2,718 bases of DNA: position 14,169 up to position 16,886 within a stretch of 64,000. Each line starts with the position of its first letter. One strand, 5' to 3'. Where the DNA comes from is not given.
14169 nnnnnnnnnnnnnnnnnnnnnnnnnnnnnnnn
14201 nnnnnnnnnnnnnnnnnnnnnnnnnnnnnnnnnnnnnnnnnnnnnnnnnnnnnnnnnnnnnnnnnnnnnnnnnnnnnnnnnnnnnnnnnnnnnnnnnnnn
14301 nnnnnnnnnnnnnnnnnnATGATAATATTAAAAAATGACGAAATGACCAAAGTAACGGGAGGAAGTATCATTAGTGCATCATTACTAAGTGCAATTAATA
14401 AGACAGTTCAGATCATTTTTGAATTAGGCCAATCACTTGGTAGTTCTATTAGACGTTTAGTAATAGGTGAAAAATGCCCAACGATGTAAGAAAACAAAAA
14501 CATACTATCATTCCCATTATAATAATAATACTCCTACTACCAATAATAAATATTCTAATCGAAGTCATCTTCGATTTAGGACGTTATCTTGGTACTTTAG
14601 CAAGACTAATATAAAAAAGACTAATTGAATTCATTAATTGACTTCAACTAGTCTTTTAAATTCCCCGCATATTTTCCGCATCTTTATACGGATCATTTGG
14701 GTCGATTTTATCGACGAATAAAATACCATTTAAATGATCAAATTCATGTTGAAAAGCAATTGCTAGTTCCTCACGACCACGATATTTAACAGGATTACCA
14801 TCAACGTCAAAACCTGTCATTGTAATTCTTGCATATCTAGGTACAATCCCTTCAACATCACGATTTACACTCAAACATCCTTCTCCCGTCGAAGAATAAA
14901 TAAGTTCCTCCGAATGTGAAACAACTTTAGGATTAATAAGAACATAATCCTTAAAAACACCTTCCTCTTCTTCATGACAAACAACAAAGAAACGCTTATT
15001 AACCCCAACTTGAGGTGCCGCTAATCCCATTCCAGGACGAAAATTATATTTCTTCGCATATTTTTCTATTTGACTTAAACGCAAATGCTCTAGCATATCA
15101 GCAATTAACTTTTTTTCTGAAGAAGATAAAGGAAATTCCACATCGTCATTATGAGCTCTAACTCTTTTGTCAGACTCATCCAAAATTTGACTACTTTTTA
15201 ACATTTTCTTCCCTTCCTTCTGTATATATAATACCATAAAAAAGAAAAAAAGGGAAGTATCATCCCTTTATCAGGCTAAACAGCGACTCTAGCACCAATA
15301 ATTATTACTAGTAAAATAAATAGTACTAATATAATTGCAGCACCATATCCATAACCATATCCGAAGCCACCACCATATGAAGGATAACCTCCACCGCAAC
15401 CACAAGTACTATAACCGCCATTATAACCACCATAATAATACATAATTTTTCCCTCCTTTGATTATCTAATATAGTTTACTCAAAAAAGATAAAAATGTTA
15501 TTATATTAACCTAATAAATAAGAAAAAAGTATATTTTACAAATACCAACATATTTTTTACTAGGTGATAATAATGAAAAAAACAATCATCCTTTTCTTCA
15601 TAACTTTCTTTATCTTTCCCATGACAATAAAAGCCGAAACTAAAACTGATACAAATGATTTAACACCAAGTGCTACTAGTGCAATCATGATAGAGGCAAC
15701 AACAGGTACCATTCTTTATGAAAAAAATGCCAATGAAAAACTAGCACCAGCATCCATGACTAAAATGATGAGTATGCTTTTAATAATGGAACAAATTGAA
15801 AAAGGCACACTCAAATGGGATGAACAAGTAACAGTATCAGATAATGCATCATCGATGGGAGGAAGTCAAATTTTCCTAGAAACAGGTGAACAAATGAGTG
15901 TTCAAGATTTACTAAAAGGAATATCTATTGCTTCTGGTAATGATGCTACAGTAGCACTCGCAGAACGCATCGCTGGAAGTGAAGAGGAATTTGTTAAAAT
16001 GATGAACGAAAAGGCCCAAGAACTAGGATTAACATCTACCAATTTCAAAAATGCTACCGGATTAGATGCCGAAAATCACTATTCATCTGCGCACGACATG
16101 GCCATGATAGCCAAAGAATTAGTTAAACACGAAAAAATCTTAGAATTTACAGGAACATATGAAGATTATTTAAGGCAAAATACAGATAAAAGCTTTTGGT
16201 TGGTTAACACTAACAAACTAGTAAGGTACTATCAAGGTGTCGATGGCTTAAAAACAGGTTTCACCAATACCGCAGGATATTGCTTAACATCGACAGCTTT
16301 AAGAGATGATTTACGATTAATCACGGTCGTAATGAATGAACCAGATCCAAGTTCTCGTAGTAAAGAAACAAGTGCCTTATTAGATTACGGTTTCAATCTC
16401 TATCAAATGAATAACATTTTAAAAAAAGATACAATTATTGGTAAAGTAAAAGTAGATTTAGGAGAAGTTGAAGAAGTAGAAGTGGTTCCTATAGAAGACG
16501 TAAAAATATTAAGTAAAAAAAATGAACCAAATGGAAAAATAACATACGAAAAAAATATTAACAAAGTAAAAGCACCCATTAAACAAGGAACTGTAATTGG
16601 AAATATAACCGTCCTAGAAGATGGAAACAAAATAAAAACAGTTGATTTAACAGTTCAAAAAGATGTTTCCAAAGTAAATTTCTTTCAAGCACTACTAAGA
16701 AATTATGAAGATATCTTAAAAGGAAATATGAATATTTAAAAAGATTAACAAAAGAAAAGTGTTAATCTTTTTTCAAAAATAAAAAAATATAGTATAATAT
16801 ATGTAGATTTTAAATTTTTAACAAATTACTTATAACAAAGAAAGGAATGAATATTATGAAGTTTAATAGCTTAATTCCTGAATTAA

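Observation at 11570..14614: Complete unannotated two-peptide double-glycine-leader bacteriocin locus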

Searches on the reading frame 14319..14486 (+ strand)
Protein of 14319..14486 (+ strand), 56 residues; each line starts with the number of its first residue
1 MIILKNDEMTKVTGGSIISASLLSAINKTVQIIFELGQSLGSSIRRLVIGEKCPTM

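Call 3: search_protein_families(library=pfam, proteins=[window:14319-14486:+], max_evalue=1)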
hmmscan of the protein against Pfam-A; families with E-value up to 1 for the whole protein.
window:14319-14486:+ (56 aa): 0 families

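Call 4: search_protein_families(library=ncbifam, proteins=[window:14319-14486:+], max_evalue=1)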
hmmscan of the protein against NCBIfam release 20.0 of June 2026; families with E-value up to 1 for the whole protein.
window:14319-14486:+ (56 aa): 0 families

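Call 14: find_homologous_proteins(query=A2, max_evalue=0.01)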
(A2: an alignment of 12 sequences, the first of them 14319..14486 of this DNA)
Query A2 (12 sequences) (56 aa, profile of the alignment): 908 proteins with E <= 0.01 among 2078 candidates; the best 120 are listed.
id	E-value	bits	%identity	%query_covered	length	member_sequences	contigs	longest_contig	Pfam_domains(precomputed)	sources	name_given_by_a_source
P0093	3.0e-24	102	46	96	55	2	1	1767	-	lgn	-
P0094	1.2e-23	100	48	96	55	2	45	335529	-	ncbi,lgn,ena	-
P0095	1.8e-23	100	43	96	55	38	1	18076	-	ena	-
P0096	2.1e-23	100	44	96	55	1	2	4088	-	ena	-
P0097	4.1e-22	95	39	91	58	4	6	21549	-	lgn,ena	-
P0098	9.9e-22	94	31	91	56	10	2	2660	-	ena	-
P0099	1.2e-21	94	53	91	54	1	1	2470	-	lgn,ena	-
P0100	1.6e-21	94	45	91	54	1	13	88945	-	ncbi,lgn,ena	-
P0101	1.9e-21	93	98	100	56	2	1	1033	-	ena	-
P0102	2.1e-21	93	50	96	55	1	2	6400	-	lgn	-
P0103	4.0e-21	92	49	91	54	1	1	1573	-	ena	-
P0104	1.5e-20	90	73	98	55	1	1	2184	-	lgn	-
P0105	1.8e-20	90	41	96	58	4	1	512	-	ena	-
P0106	2.0e-20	90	51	91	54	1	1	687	-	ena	-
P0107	2.3e-20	90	81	96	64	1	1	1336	-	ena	-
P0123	4.2e-19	86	49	91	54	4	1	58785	-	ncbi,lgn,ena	-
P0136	7.3e-19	85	50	96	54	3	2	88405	-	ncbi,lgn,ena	-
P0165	3.5e-18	83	38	89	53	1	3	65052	-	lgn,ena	-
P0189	1.2e-17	81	54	89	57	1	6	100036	-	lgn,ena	-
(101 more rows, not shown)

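Call 26: find_encoding_contigs(protein=P0189, flank=8000, max_places=2)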
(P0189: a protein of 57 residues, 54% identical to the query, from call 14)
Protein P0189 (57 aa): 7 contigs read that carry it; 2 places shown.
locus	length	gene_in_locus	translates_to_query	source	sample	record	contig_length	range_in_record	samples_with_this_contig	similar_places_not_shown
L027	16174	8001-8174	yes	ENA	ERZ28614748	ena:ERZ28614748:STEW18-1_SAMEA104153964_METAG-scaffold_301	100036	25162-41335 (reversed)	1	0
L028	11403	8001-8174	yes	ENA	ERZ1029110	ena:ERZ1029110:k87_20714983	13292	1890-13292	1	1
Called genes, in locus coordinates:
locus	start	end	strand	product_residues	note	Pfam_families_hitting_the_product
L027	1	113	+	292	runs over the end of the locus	-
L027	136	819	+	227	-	PF00535:Glycos_transf_2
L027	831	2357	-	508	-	-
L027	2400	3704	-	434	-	PF01943:Polysacc_synt, PF01554:MatE (weak)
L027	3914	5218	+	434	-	PF01225:Mur_ligase, PF08245:Mur_ligase_M, PF02875:Mur_ligase_C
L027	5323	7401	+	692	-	PF03412:Peptidase_C39, PF00664:ABC_membrane, PF00005:ABC_tran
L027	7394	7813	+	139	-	-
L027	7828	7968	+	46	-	-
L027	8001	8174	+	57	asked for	-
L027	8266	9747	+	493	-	PF11974:bMG3 (faint), PF17802:SpaA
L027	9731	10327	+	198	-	PF04203:Sortase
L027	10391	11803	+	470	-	-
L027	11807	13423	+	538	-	PF01368:DHH, PF00571:CBS, PF07085:DRTGG, PF02833:DHHA2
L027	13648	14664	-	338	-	PF00877:NLPC_P60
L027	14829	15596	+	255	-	PF20918:SPOCS_spoVID-N (weak)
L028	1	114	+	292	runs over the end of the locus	-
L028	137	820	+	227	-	PF00535:Glycos_transf_2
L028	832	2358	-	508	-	-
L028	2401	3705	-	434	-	PF01943:Polysacc_synt, PF01554:MatE (weak)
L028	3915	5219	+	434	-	PF01225:Mur_ligase, PF08245:Mur_ligase_M, PF02875:Mur_ligase_C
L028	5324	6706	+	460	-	PF03412:Peptidase_C39, PF00664:ABC_membrane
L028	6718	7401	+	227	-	PF00005:ABC_tran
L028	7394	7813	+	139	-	-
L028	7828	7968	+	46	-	-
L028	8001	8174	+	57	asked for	-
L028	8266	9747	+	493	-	PF11974:bMG3 (faint), PF17802:SpaA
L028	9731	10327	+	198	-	PF04203:Sortase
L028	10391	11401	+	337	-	?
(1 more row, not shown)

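Call 29: search_protein_families(library=ncbifam, alignment_id=A2, max_evalue=5)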
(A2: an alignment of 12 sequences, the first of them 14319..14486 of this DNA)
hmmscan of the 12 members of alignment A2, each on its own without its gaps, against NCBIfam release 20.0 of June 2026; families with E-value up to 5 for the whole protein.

A. member 1, window:14319-14486:+ (56 aa): 0 families

B. families by the number of members that match (of 12 scanned): 6 families
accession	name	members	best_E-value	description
NF038034.1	lactGbeta_entB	6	0.00041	lactococcin G-beta/enterocin 1071B family bacteriocin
TIGR03949.1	bact_IIb_cerein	5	0.00039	class IIb bacteriocin, lactobin A/cerein 7B family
NF038035.1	lactGalph_entA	3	0.01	lactococcin G-alpha/enterocin 1071A family bacteriocin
TIGR01847.1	bacteriocin_sig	3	0.023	bacteriocin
NF001663.0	PRK00431.1-4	1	0.11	ADP-ribose-binding protein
NF002837.0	PRK03059.1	1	0.2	[protein-PII] uridylyltransferase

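Call 38: find_related_loci(query=A4, collection=metagenome_contigs, flank=5000)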
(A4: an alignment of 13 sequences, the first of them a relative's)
Query A4 (54 aa) in metagenome_contigs; peptide patterns used: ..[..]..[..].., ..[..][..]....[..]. (x = any residue, [..] = any of these).
241 stretches matched a pattern; 8 encode a relative of the query (tblastn E <= 1e-3); 8 distinct loci.
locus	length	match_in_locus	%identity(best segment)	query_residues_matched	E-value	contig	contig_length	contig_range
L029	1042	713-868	67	2-53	4e-24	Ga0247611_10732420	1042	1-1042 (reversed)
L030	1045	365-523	64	1-53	1e-22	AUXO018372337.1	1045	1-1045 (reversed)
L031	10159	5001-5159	62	1-53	7e-22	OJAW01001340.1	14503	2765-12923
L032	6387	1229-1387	62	1-53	7e-22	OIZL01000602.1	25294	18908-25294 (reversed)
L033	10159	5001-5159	62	1-53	8e-22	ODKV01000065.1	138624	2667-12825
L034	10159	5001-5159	60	1-53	2e-21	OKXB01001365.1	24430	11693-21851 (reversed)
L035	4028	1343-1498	60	2-53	2e-20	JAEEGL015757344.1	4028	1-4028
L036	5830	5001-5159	57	2-54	2e-19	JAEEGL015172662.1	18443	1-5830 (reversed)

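Call 63: search_dna_similar(query=window:14319-14486:+, collection=plasmids, mode=protein, max_evalue=0.01)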
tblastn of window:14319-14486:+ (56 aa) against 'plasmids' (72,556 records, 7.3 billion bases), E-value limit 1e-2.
No match.

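Call 64: search_dna_similar(query=window:14319-14486:+, collection=phages, mode=protein, max_evalue=0.01)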
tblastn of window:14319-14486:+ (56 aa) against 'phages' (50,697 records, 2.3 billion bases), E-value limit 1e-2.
No match.

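Call 65: find_encoding_contigs(protein=P0136, flank=6000, max_places=1)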
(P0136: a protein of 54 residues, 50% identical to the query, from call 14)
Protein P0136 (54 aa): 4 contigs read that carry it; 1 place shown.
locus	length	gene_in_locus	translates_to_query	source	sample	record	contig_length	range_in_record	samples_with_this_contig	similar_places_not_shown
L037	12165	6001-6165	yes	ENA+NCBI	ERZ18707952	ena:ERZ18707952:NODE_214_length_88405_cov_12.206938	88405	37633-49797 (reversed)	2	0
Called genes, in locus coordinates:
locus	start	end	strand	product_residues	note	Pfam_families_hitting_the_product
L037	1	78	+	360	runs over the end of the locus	PF02540:NAD_synthase (weak), PF03054:tRNA_Me_trans, PF20259:tRNA_Me_trans_M, PF20258:tRNA_Me_trans_C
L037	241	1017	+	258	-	PF01381:HTH_3 (faint)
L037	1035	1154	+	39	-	-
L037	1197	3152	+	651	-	-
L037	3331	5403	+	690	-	PF03412:Peptidase_C39, PF00664:ABC_membrane, PF00005:ABC_tran, PF20720:nSTAND3 (faint)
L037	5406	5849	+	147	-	-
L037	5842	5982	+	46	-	-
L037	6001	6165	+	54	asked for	-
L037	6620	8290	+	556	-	PF00664:ABC_membrane (weak), PF02463:SMC_N (faint), PF03193:RsgA_GTPase (weak), PF00005:ABC_tran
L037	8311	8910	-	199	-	-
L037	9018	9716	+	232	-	-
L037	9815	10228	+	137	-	PF01029:NusB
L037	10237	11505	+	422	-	PF13742:tRNA_anti_2, PF01336:tRNA_anti-codon, PF02601:Exonuc_VII_L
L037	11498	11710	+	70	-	PF02609:Exonuc_VII_S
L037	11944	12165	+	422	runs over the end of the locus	PF03793:PASTA, PF01522:Polysacc_deac_1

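Call 66: find_encoding_contigs(protein=P0165, flank=6000, max_places=1)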
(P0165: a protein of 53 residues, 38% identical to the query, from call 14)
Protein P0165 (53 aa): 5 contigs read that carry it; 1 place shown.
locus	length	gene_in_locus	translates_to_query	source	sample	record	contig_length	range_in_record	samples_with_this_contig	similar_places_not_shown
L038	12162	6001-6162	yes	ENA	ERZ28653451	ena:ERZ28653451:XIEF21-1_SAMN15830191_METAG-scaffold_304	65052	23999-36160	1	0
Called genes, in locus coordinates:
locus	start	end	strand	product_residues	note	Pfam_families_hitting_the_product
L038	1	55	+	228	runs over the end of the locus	-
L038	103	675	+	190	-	-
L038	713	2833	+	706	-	PF01136:Peptidase_U32, PF12392:DUF3656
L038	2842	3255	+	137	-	PF13673:Acetyltransf_10 (weak), PF00583:Acetyltransf_1, PF13508:Acetyltransf_7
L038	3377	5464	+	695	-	PF03412:Peptidase_C39, PF13529:Peptidase_C39_2 (weak), PF00664:ABC_membrane, PF00005:ABC_tran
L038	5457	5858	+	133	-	-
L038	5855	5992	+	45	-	-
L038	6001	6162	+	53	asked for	-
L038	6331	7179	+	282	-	PF01476:LysM, PF04225:LysM_OapA (faint), PF22310:NMB0315_dom_I (faint), PF23446:LysM1_NFP_LYK (faint), PF23457:LysM2_NFP (faint), PF23462:LysM3_NFP (faint), PF23472:LysM2_CERK1_LYK3_4_5 (faint), PF01476:LysM, +2 more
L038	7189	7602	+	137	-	-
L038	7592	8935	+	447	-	PF01471:PG_binding_1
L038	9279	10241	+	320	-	PF14903:WG_beta_rep (faint)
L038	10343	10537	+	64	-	PF01165:Ribosomal_S21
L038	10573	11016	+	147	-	PF09424:YqeY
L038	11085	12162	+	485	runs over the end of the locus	PF01336:tRNA_anti-codon, PF00152:tRNA-synt_2, PF01409:tRNA-synt_2d (faint)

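Call 67: find_encoding_contigs(protein=P0123, flank=6000, max_places=1)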
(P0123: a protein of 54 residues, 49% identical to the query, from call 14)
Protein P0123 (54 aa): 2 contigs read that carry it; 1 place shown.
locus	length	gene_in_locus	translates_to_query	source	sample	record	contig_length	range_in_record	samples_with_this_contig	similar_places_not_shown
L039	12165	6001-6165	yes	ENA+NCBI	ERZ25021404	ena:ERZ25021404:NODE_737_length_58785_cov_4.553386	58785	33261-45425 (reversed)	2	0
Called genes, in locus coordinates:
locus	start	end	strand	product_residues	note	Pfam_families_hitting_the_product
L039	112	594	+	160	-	-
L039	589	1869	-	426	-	PF01943:Polysacc_synt, PF01554:MatE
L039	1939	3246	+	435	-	PF01225:Mur_ligase, PF08245:Mur_ligase_M, PF02875:Mur_ligase_C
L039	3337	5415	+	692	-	PF03412:Peptidase_C39, PF13529:Peptidase_C39_2 (weak), PF00664:ABC_membrane, PF00005:ABC_tran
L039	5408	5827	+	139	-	-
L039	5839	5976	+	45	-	-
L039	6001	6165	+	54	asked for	-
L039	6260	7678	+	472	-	-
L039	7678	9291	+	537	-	PF01368:DHH, PF00571:CBS, PF02603:Hpr_kinase_N (weak), PF07085:DRTGG, PF02833:DHHA2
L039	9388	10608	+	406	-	PF00871:Acetate_kinase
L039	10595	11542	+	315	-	PF01368:DHH, PF02272:DHHA1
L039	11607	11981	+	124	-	-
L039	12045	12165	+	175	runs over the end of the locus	PF10628:CotE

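Call 68: search_protein_representatives(alignment_id=A7)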
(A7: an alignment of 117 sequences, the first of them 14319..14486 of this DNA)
Query: 117 sequences, 55 profile positions. Proteins with E-value up to 0.001 (for the whole library): 471; up to 1e-10: 217; up to 1e-30: 0. The best 150 are listed.
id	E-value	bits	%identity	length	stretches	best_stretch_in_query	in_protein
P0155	6.2e-23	96.3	-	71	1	2-55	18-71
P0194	6.4e-23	96.3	-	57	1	2-55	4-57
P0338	2.2e-22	94.5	-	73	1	1-55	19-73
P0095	7.5e-22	92.8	-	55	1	1-54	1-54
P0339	3.4e-20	87.5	-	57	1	2-54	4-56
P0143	6.9e-20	86.6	-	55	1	1-54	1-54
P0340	3.8e-19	84.2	-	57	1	3-54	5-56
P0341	4.7e-19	83.9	-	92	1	7-54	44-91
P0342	1.0e-18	82.8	-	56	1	1-53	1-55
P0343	1.3e-18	82.5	-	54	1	1-54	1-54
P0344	2.6e-18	81.5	-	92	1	2-51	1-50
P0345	3.8e-18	81.0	-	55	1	1-54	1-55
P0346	4.2e-18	80.8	-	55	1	1-54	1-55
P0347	4.9e-18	80.6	-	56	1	1-54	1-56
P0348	5.9e-18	80.4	-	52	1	4-54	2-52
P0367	9.8e-16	73.2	-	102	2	2-54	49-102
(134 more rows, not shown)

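Call 70: find_encoding_contigs(protein=P0367, flank=6000, max_places=2)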
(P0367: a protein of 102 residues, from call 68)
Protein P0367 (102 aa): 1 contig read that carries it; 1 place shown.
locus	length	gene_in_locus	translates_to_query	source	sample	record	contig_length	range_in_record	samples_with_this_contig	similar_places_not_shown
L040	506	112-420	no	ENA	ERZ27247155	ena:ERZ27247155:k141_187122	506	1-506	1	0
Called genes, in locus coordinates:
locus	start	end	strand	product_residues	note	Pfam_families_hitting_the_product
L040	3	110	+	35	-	?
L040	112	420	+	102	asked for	-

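Call 85: predict_structure(alignment_id=A7)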
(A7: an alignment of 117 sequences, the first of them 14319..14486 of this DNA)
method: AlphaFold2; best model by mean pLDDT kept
length: 56 residues; sequences in the alignment: 117
mean_pLDDT: 71.6   pTM: 0.35
mean pLDDT of the five models: 71.6, 68.3, 68.0, 68.1, 65.0
residues with pLDDT >= 90: 0; 70-90: 31; 50-70: 24; < 50: 1
segments of 3 or more residues with pLDDT < 50: none
pLDDT, mean of each block of 10 residues (from residue 1): 70 59 81 86 72 56
secondary structure, 60 per line:
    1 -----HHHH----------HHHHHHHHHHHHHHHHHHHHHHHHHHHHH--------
elements in order: H6-9 H20-48

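Call 88: find_related_loci(query=A4, collection=viral_contigs, flank=5000)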
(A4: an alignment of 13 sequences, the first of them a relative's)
Query A4 (54 aa) in viral_contigs; peptide patterns used: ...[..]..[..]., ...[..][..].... (x = any residue, [..] = any of these).
23 stretches matched a pattern, but none encodes a relative of the query by tblastn (E <= 1e-3).

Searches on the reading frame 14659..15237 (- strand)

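Call 54: search_protein_families(library=pfam, proteins=[window:14659-15237:-], max_evalue=0.00001)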
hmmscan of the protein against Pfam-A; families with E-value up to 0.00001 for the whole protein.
window:14659-15237:- (193 aa): 1 family
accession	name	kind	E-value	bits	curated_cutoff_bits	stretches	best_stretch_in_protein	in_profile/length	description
PF01327.26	Pep_deformylase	-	4e-40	137.4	22.8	1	17-182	3-154/156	Polypeptide deformylase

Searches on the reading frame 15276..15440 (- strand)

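Call 3: search_protein_families(library=pfam, proteins=[window:15276-15440:-], max_evalue=1)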
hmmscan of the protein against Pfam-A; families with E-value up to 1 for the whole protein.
window:15276-15440:- (54 aa): 1 family
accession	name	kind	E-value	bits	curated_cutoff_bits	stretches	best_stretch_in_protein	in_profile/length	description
PF09680.15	YjcZ_2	-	0.00042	20.3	21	1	29-47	1-19/24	Family of unknown function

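Call 4: search_protein_families(library=ncbifam, proteins=[window:15276-15440:-], max_evalue=1)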
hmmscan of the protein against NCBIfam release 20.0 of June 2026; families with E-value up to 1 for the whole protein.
window:15276-15440:- (54 aa): 0 families

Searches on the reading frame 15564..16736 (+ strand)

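Call 54: search_protein_families(library=pfam, proteins=[window:15564-16736:+], max_evalue=0.00001)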
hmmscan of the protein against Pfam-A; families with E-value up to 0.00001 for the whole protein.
window:15564-16736:+ (391 aa): 3 families
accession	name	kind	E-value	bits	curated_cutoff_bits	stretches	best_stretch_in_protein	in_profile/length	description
PF00768.25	Peptidase_S11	-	1.8e-85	286.6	27.6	1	34-259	9-237/239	D-alanyl-D-alanine carboxypeptidase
PF13354.11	Beta-lactamase2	-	8.6e-17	61.6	22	1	47-192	9-151/214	Beta-lactamase enzyme family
PF07943.18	PBP5_C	-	5.1e-14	52.6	21.2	1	280-369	1-90/91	Penicillin-binding protein 5, C-terminal domain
